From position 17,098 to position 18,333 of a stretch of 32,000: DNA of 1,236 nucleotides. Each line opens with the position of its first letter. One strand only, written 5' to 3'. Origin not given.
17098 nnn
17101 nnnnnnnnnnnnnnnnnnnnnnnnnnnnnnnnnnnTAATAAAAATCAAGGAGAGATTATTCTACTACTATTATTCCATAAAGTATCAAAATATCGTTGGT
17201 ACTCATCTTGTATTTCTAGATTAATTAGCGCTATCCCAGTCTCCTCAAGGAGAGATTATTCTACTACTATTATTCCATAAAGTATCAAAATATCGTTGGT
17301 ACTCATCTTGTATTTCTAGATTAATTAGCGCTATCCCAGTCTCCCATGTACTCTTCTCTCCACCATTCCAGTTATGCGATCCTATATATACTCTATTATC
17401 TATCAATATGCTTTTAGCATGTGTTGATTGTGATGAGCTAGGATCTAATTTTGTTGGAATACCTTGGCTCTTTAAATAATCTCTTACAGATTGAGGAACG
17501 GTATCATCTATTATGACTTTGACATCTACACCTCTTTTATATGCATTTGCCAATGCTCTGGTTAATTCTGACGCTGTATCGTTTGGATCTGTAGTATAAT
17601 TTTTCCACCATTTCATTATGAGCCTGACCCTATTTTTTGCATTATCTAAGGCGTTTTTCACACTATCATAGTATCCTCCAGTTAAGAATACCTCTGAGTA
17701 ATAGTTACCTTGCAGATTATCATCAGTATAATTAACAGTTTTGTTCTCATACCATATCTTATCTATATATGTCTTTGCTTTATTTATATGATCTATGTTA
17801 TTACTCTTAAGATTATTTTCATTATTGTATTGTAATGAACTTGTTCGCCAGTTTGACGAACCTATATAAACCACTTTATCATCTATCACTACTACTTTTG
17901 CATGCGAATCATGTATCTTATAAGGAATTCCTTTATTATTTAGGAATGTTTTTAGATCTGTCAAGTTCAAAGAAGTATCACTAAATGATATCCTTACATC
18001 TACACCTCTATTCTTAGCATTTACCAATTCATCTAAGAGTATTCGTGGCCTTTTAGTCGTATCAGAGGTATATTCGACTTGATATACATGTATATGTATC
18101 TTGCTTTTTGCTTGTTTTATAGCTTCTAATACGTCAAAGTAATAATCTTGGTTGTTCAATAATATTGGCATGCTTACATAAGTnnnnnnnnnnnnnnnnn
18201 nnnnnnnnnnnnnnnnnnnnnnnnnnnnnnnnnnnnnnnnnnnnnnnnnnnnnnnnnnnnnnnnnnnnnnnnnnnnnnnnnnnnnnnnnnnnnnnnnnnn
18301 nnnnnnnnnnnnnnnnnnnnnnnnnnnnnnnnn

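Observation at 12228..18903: Convergent LamG-PLD paralogues share 151-152-bp perfect inverted repeats in a mosaic (gene-conversion-like) pattern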

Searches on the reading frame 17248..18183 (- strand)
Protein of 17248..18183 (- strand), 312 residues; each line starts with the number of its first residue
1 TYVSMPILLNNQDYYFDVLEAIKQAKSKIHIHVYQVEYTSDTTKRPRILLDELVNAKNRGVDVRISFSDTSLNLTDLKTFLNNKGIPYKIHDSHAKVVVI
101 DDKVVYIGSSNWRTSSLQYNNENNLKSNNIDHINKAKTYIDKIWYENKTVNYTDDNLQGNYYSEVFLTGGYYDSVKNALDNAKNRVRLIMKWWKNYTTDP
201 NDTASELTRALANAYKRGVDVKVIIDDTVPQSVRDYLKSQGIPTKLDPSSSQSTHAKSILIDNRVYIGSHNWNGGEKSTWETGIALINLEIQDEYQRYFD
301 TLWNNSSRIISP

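Call 33: search_solved_structures(query=window:17248-18183:-, max_evalue=0.01, show_alignments=1)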
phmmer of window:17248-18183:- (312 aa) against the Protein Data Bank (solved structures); distinct sequences matched with E-value up to 0.01: 6.
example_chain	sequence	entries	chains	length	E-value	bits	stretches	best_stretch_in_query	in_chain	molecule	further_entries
1byr_A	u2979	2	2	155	2.3e-08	37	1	177-306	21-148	PROTEIN (ENDONUCLEASE)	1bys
6ehi_A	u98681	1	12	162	2.2e-07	33.8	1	79-143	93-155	Nuclease NucT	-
4ggj_A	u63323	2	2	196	2e-05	27.4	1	59-152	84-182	Mitochondrial cardiolipin hydrolase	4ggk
9lkx_K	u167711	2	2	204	6.2e-05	25.8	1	59-153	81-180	Mitochondrial cardiolipin hydrolase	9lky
7e0m_A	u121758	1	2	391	6.6e-05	25.7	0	51-275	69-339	Phospholipase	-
30ie_B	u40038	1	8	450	0.00059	22.6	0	45-162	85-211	Virion nicking-joining enzyme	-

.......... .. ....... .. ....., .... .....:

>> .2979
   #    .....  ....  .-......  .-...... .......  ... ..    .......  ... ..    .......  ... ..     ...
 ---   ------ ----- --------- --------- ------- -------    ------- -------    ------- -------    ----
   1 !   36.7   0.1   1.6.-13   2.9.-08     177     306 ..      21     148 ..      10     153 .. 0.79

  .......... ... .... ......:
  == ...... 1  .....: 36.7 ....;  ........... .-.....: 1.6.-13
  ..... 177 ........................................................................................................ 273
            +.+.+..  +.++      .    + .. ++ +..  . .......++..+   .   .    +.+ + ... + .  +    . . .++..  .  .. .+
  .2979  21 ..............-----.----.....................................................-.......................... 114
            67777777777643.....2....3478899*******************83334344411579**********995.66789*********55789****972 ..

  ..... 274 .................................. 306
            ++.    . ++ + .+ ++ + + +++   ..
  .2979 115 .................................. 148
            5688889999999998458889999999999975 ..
